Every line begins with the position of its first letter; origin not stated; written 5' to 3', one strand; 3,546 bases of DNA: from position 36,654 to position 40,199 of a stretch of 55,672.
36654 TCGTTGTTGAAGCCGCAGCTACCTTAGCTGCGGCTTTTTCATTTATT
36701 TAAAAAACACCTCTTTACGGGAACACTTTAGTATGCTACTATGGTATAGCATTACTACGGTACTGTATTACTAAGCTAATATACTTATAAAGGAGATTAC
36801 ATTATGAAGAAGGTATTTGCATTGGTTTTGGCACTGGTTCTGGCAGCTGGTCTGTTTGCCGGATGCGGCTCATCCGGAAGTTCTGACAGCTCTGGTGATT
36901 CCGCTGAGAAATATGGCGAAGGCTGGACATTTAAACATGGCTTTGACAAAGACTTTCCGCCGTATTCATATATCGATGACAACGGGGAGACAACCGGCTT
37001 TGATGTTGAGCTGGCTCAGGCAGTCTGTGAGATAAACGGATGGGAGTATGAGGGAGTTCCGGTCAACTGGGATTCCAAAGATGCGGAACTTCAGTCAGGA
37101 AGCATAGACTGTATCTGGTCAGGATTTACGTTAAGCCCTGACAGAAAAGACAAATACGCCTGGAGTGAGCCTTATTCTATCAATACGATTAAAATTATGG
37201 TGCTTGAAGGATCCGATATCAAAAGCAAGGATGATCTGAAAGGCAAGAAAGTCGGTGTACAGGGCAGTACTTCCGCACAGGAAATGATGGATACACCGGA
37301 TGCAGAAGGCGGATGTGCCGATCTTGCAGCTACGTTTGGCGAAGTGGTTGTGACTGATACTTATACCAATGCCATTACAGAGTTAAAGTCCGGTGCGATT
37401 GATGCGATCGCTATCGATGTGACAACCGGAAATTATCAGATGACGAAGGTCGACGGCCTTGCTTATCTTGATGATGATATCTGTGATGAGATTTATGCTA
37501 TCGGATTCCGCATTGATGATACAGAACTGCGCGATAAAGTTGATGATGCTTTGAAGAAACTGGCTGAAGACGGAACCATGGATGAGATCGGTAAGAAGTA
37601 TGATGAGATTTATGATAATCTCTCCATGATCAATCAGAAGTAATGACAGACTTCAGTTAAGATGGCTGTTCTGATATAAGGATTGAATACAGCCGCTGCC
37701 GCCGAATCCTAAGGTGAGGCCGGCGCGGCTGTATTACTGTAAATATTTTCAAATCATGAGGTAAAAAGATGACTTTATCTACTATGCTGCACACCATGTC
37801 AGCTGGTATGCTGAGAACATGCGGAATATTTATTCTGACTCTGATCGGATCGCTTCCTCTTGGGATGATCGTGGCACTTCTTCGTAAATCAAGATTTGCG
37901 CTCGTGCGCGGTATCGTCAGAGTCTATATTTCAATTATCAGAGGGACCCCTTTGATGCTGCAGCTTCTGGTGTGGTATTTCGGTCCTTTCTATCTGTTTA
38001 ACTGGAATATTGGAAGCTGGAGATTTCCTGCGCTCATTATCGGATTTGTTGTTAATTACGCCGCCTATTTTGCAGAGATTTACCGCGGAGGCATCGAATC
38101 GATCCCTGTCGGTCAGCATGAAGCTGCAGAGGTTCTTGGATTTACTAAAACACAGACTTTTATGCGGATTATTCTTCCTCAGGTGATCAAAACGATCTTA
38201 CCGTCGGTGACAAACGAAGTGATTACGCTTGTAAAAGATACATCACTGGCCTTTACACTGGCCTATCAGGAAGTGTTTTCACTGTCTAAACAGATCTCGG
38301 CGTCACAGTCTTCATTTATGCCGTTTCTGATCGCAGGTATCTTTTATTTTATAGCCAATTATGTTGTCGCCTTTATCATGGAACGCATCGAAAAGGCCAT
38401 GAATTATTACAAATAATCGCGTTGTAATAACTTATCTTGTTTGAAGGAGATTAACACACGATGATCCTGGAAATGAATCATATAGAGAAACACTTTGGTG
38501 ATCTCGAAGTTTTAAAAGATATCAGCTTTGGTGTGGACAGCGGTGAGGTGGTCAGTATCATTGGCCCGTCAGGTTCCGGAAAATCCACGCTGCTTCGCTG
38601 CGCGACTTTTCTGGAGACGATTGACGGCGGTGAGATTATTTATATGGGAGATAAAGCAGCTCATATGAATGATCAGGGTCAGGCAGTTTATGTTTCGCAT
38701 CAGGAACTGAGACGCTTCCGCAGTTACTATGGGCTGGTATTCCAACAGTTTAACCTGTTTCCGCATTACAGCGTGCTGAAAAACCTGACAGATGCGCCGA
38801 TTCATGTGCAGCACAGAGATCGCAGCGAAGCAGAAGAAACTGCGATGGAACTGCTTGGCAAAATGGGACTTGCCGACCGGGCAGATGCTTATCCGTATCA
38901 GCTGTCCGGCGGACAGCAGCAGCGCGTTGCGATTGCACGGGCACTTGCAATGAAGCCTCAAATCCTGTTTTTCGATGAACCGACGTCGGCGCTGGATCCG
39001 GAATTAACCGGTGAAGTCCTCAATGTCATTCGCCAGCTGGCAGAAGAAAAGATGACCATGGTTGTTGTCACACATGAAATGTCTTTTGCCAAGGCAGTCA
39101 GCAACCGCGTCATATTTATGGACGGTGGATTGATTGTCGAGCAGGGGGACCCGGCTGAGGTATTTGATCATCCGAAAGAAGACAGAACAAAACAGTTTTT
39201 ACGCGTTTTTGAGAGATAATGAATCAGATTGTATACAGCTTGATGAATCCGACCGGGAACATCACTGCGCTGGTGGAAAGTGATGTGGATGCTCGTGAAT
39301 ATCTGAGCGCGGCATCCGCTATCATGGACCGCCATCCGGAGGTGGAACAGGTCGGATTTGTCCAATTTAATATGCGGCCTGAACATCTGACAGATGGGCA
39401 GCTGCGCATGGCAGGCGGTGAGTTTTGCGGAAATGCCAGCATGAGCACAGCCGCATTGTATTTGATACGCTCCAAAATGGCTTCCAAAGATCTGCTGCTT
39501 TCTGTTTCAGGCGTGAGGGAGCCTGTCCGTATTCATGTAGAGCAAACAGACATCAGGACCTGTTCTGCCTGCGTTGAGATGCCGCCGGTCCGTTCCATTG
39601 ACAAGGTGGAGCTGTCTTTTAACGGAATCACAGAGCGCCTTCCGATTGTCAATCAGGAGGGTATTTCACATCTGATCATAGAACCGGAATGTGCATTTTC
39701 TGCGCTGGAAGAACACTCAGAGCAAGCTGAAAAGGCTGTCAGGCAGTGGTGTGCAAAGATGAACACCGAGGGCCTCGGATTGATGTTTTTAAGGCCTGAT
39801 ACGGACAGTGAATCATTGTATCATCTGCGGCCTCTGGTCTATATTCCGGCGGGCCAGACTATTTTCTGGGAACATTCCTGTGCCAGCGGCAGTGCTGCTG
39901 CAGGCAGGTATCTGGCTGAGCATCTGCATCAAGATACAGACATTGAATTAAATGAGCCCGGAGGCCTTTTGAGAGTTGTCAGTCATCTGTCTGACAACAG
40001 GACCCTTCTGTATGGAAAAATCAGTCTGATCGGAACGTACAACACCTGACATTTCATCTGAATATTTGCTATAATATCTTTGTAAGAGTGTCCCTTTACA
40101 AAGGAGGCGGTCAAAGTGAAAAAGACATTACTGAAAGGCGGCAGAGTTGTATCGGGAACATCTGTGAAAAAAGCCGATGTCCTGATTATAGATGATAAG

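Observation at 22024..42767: Purine/urate-type anaerobic catabolic island with non-canonical composition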

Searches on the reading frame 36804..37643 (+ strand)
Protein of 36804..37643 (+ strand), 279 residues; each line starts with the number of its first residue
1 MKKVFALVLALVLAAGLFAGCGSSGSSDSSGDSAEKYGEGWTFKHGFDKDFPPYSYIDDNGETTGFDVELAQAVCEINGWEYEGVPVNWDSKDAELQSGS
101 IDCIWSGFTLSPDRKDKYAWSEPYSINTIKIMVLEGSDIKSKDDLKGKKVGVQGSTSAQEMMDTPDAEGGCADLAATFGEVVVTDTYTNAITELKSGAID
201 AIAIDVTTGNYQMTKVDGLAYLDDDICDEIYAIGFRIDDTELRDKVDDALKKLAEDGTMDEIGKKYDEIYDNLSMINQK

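Call 4: search_protein_families(library=pfam, proteins=[window:36804-37643:+])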
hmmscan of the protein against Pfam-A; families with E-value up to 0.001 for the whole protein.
window:36804-37643:+ (279 aa): 2 families
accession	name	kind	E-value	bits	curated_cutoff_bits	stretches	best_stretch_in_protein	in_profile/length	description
PF00497.25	SBP_bac_3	-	8.1e-36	123.1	26.4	1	45-266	3-129/132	Bacterial extracellular solute-binding proteins, family 3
PF09084.16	NMT1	-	8.5e-08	32.8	20.5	1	126-208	72-150/216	NMT1/THI5 like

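Call 6: search_protein_families(library=ncbifam, proteins=[window:36804-37643:+])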
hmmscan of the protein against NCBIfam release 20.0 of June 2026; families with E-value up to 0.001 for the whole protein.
window:36804-37643:+ (279 aa): 16 families
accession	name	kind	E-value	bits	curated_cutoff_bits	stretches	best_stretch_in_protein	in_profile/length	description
TIGR01096.1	3A0103s03R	subfamily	1.7e-38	132.5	256.35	1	41-266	24-249/250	lysine/arginine/ornithine ABC transporter substrate-binding protein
NF008426.0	PRK11260.1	equivalog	1.7e-34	119.3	312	1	9-266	11-259/266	cystine ABC transporter substrate-binding protein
NF041764.1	ArtI_Ecoli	equivalog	2.9e-24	85.8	522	1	43-266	23-240/243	arginine ABC transporter substrate-binding protein ArtI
NF011583.0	PRK15007.1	subfamily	2.9e-23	82.5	358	1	44-266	24-240/243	arginine ABC transporter substrate-binding protein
NF041765.1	ArtJ_Ecoli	equivalog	4.5e-23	82.1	510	1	46-266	26-240/243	arginine ABC transporter substrate-binding protein ArtJ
NF007029.0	PRK09495.1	equivalog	4.7e-21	75.7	303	1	48-266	32-242/248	glutamine ABC transporter substrate-binding protein GlnH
NF008885.0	PRK11917.1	equivalog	7.1e-18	65.1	373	1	17-266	12-257/259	bifunctional adhesin/ABC transporter aspartate/glutamate-binding protein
NF011586.0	PRK15010.1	equivalog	1.6e-17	63.9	440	1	42-268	27-254/260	lysine/arginine/ornithine ABC transporter substrate-binding protein ArgT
NF011965.0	PRK15437.1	equivalog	3.1e-15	56.5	459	1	44-268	29-254/260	histidine ABC transporter substrate-binding protein HisJ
TIGR02995.1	ectoine_ehuB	equivalog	9.6e-13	48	190.9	1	52-266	43-259/275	ectoine/hydroxyectoine ABC transporter substrate-binding protein EhuB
NF052427.1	StpK7MSMEG_1200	equivalog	2.3e-11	42.9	900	1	49-266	370-584/601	serine/threonine protein kinase StpK7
NF008112.0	PRK10859.1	equivalog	2.7e-08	32.7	354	1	52-273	52-271/483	membrane-bound lytic murein transglycosylase MltF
TIGR04262.1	orph_peri_GRRM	subfamily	4.6e-08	32.7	190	1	49-206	9-160/257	extracellular substrate binding-like orphan protein GrrP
NF008063.0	PRK10797.1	subfamily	2.2e-07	30.4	375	1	3-270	5-270/302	glutamate/aspartate ABC transporter substrate-binding protein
TIGR01728.1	SsuA_fam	subfamily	2.1e-06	27.2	163.5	1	127-204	83-156/290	aliphatic sulfonate ABC transporter substrate-binding protein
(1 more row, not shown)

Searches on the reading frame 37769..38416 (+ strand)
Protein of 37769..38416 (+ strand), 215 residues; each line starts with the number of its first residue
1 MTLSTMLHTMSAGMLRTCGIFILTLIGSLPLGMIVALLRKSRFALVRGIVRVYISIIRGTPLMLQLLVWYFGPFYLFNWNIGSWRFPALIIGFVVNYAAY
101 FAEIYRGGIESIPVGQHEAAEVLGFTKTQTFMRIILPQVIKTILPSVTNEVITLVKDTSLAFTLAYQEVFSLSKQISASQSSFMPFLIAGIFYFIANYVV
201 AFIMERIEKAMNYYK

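Call 4: search_protein_families(library=pfam, proteins=[window:37769-38416:+])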
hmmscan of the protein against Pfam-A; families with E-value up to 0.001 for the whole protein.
window:37769-38416:+ (215 aa): 1 family
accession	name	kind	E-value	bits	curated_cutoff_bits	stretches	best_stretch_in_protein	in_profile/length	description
PF00528.27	BPD_transp_1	-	1.2e-25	90.8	26.4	1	29-212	2-183/184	Binding-protein-dependent transport system inner membrane component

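Call 6: search_protein_families(library=ncbifam, proteins=[window:37769-38416:+])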
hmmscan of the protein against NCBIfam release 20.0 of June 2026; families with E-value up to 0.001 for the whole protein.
window:37769-38416:+ (215 aa): 14 families
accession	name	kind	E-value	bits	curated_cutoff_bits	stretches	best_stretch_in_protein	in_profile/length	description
NF011680.0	PRK15100.1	equivalog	1.9e-41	142.4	300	1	22-212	27-215/222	cystine ABC transporter permease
TIGR03003.1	ectoine_ehuD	equivalog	5.1e-35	121.3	205.2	1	6-210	9-211/212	ectoine/hydroxyectoine ABC transporter permease subunit EhuD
NF008336.0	PRK11122.1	equivalog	6.8e-32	110.9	248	1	7-210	5-214/222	arginine ABC transporter permease ArtM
TIGR03004.1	ectoine_ehuC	equivalog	4.6e-31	108.4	196.95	1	7-211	4-206/214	ectoine/hydroxyectoine ABC transporter permease subunit EhuC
NF007028.0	PRK09494.1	equivalog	1.4e-30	106.8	303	1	9-212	14-217/219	glutamine ABC transporter permease GlnP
NF011651.0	PRK15069.1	subfamily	2.4e-29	102.4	306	1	17-210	26-227/237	histidine ABC transporter permease HisM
NF008337.0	PRK11123.1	equivalog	4.7e-28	98.3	277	2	86-211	104-230/238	arginine ABC transporter permease ArtQ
NF011687.0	PRK15107.1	equivalog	2e-23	83.5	318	1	8-205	14-217/224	glutamate/aspartate ABC transporter permease GltK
TIGR01726.1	HEQRo_perm_3TM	subfamily_domain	5.1e-20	71.8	42.2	1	9-107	4-99/99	ABC transporter permease subunit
NF011714.0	PRK15135.1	subfamily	3.1e-19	69.7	319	1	12-204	11-212/228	histidine ABC transporter permease HisQ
NF008049.0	PRK10782.1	subfamily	2.9e-07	30.4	212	1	23-161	26-164/217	methionine ABC transporter permease MetI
TIGR00969.1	3a0106s02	subfamily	1.2e-05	24.9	240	1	111-148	168-205/272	sulfate ABC transporter permease subunit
TIGR01097.1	PhnE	equivalog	4.2e-05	23.1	216.7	1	8-144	55-185/252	phosphonate ABC transporter, permease protein PhnE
TIGR01581.1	Mo_ABC_porter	hypoth_equivalog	0.0002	20.9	210.3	1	7-146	20-163/225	ABC transporter permease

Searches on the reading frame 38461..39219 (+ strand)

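Call 4: search_protein_families(library=pfam, proteins=[window:38461-39219:+])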
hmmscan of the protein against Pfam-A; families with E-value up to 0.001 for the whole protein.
window:38461-39219:+ (252 aa): 5 families
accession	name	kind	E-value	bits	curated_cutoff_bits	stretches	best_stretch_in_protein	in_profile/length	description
PF00005.33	ABC_tran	-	1.1e-33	117.2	25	1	18-176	1-137/137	ABC transporter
PF13304.12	AAA_21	-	2.8e-13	51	27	2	139-206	229-299/304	AAA domain, putative AbiEii toxin, Type IV TA system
PF02463.25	SMC_N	-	5.7e-09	36.2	40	1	30-215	26-208/220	RecF/RecN/SMC N terminal domain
PF13191.12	AAA_16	-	0.00013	23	32.6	1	27-140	23-104/167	AAA ATPase domain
PF13555.12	AAA_29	-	0.0003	20.9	27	1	25-45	19-39/61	P-loop containing region of AAA domain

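Call 6: search_protein_families(library=ncbifam, proteins=[window:38461-39219:+])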
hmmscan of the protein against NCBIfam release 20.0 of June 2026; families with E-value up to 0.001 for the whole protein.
window:38461-39219:+ (252 aa): 189 families (the best 25 are shown)
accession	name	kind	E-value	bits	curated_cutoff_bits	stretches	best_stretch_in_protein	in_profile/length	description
TIGR03005.1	ectoine_ehuA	equivalog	3.5e-100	334.4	345.4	1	4-249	2-249/252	ectoine/hydroxyectoine ABC transporter ATP-binding protein EhuA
NF008428.0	PRK11264.1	equivalog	6.5e-96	320.4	406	1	3-250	4-247/250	L-cystine ABC transporter ATP-binding protein TcyN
NF007027.0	PRK09493.1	equivalog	4.8e-91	304.4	379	1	3-248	2-237/240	glutamine ABC transporter ATP-binding protein GlnQ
NF007908.0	PRK10619.1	equivalog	1.9e-83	279.6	466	1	4-248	7-253/257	histidine ABC transporter ATP-binding protein HisP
NF008338.0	PRK11124.1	equivalog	6e-77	258.4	369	1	1-247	1-240/242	arginine ABC transporter ATP-binding protein ArtP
TIGR00972.1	3a0107s01c2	equivalog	3.6e-66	223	343.2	1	3-247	2-243/248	phosphate ABC transporter ATP-binding protein PstB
TIGR03265.1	PhnT2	equivalog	2.1e-58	198.3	457.7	1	3-242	5-230/353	putative 2-aminoethylphosphonate ABC transporter ATP-binding protein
TIGR00968.1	3a0106s01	subfamily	7.2e-57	192.6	342.75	1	4-247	2-231/237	sulfate ABC transporter ATP-binding protein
TIGR02315.1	ABC_phnC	equivalog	3.3e-55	187.1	266.1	1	2-237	1-236/243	phosphonate ABC transporter ATP-binding protein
TIGR02314.1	ABC_MetN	equivalog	3.5e-54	184.1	499.7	1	14-248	17-242/343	methionine ABC transporter ATP-binding protein MetN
NF008105.0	PRK10851.1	equivalog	2.6e-53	181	502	1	1-241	1-231/362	sulfate/thiosulfate ABC transporter ATP-binding protein CysA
TIGR03608.1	L_ocin_972_ABC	subfamily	4.2e-51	173.4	254.85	1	5-219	1-205/206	putative bacteriocin export ABC transporter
NF006987.0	PRK09452.1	equivalog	4.7e-51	173.6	482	1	2-246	17-247/378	spermidine/putrescine ABC transporter ATP-binding protein PotA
TIGR02673.1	FtsE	equivalog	3.5e-49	167.4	264.85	1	2-223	1-213/214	cell division ATP-binding protein FtsE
TIGR02211.1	LolD_lipo_ex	equivalog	3.1e-48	164.2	307.75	1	14-224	17-219/221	lipoprotein-releasing ABC transporter ATP-binding protein LolD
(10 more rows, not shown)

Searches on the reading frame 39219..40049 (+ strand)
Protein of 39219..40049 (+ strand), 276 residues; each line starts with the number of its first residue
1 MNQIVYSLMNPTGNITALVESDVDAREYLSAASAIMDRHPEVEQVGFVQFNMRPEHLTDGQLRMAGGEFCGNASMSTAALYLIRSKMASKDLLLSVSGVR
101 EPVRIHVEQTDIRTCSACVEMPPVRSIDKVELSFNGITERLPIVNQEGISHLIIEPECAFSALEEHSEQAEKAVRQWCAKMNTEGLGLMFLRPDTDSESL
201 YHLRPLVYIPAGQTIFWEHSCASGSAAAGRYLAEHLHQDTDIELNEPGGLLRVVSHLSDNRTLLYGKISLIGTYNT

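Call 4: search_protein_families(library=pfam, proteins=[window:39219-40049:+])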
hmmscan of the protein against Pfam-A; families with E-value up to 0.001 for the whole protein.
window:39219-40049:+ (276 aa): 1 family
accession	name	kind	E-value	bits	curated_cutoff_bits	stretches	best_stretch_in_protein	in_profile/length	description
PF01678.24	DAP_epimerase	-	0.00082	19.9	34.7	0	12-98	7-97/121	Diaminopimelate epimerase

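Call 6: search_protein_families(library=ncbifam, proteins=[window:39219-40049:+])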
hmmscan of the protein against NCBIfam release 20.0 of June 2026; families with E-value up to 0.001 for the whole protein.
window:39219-40049:+ (276 aa): 2 families
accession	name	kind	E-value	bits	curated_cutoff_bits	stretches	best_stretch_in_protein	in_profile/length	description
NF033599.1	His_racem_CntK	equivalog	2.1e-40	138.9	300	1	3-270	3-262/271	histidine racemase CntK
NF052224.1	HistRaceHisRFuso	equivalog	5.5e-30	104.9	400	1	6-266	5-242/254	histidine racemase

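Call 20: search_solved_structures(query=window:39219-40049:+, max_evalue=0.01)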
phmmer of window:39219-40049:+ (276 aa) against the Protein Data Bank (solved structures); distinct sequences matched with E-value up to 0.01: 5.
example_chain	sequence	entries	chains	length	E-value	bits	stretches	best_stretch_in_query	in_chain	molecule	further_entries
6l4l_A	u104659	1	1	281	8e-26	94.4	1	4-271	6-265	Diaminopimelate epimerase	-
6jis_A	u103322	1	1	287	8.6e-26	94.2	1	4-271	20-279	Diaminopimelate epimerase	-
6jiw_A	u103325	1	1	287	2.2e-24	89.7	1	4-271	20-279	Diaminopimelate epimerase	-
9cr6_A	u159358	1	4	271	4.4e-16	62.4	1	7-254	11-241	Histidine racemase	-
9cr1_A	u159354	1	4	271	4.4e-16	62.4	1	7-254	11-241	Histidine racemase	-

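Call 48: find_homologous_proteins(query=window:39219-40049:+, max_evalue=0.00001)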
Query window:39219-40049:+ (276 aa): 1857 proteins with E <= 0.00001 among 3167 candidates; the best 120 are listed.
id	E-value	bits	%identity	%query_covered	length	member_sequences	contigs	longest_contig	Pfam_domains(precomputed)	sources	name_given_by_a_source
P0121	4.1e-179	612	99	100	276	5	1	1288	PF26317.1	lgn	-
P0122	1.3e-71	259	48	99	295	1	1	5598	PF26317.1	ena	-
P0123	8.5e-71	257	46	96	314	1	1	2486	PF26317.1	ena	-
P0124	2.4e-70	255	46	100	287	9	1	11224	PF26317.1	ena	-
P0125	9.3e-70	253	47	99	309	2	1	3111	PF26317.1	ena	-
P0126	1.1e-69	253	47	98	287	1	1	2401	PF26317.1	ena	-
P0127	1.3e-69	253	50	97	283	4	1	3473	PF26317.1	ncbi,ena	-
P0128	2.3e-69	252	49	95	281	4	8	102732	PF26317.1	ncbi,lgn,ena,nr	ncbi:MAG: hypothetical protein Q4E38_04665 [Eubacteriales bacterium]|nr:hypothetical protein [Eubact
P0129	3.4e-69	251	49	99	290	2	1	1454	PF26317.1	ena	-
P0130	6.9e-69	250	50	95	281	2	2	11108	PF26317.1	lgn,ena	-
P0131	8.6e-69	250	47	98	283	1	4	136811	PF26317.1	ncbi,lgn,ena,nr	ncbi:MAG: hypothetical protein IJ179_00460 [Oscillospiraceae bacterium]|nr:hypothetical protein [Osc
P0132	1.0e-68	250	47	100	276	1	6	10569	PF26317.1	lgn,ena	-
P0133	1.4e-68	249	47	100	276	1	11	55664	PF26317.1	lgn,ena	-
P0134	2.1e-68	249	51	97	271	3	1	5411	PF26317.1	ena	-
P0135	2.3e-68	249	47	98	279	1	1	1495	PF26317.1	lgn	-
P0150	3.7e-68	248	47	100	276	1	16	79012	PF26317.1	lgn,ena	-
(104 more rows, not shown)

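Call 49: find_encoding_contigs(protein=P0131, flank=7000, max_places=1)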
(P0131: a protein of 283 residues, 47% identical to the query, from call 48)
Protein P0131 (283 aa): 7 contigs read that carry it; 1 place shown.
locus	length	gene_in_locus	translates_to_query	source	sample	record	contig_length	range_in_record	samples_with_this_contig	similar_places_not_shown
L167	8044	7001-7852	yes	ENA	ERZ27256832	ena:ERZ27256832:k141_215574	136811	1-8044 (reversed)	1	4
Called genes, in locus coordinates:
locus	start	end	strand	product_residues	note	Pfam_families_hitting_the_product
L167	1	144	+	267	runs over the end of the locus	PF00528:BPD_transp_1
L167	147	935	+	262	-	PF00005:ABC_tran, PF13304:AAA_21, PF08352:oligo_HPY (weak)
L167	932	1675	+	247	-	PF00005:ABC_tran, PF13304:AAA_21 (faint)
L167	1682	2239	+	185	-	-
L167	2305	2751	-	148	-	PF01592:NifU_N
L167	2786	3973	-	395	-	PF00266:Aminotran_5, PF01212:Beta_elim_lyase, PF00155:Aminotran_1_2 (weak), PF01041:DegT_DnrJ_EryC1 (faint)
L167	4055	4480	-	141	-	PF02082:Rrf2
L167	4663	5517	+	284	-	PF00497:SBP_bac_3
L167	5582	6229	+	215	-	PF00528:BPD_transp_1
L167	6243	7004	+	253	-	PF00005:ABC_tran, PF13304:AAA_21 (weak), PF02463:SMC_N (weak)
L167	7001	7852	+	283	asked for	PF26317:CntK_N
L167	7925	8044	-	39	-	?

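Call 50: find_encoding_contigs(protein=P0150, flank=7000, max_places=1)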
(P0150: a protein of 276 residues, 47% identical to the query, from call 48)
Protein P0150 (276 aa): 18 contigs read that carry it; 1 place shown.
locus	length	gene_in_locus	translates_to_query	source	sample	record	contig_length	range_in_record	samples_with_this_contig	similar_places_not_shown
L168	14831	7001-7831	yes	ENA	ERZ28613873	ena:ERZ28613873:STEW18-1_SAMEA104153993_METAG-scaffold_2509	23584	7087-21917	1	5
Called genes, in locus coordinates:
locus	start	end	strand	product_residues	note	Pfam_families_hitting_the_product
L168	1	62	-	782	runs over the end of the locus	PF01926:MMR_HSR1, PF02421:FeoB_N, PF17910:FeoB_Cyto, PF07670:Gate, PF07664:FeoB_C, PF07670:Gate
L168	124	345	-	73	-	PF04023:FeoA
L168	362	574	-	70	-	PF04023:FeoA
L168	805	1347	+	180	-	PF00255:GSHPx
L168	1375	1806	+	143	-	PF22381:Staph_reg_Sar_Rot, PF01047:MarR, PF12802:MarR_2, PF13463:HTH_27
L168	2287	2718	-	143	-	PF01592:NifU_N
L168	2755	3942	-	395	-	PF00266:Aminotran_5, PF01212:Beta_elim_lyase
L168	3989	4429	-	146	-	PF02082:Rrf2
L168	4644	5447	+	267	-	PF00497:SBP_bac_3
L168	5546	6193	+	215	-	PF00528:BPD_transp_1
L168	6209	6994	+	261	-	PF00005:ABC_tran, PF02463:SMC_N (faint), PF13304:AAA_21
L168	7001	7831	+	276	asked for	PF26317:CntK_N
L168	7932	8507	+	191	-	PF13671:AAA_33 (weak)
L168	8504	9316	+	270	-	PF00106:adh_short, PF08659:KR (faint), PF13561:adh_short_C2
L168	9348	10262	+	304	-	PF00892:EamA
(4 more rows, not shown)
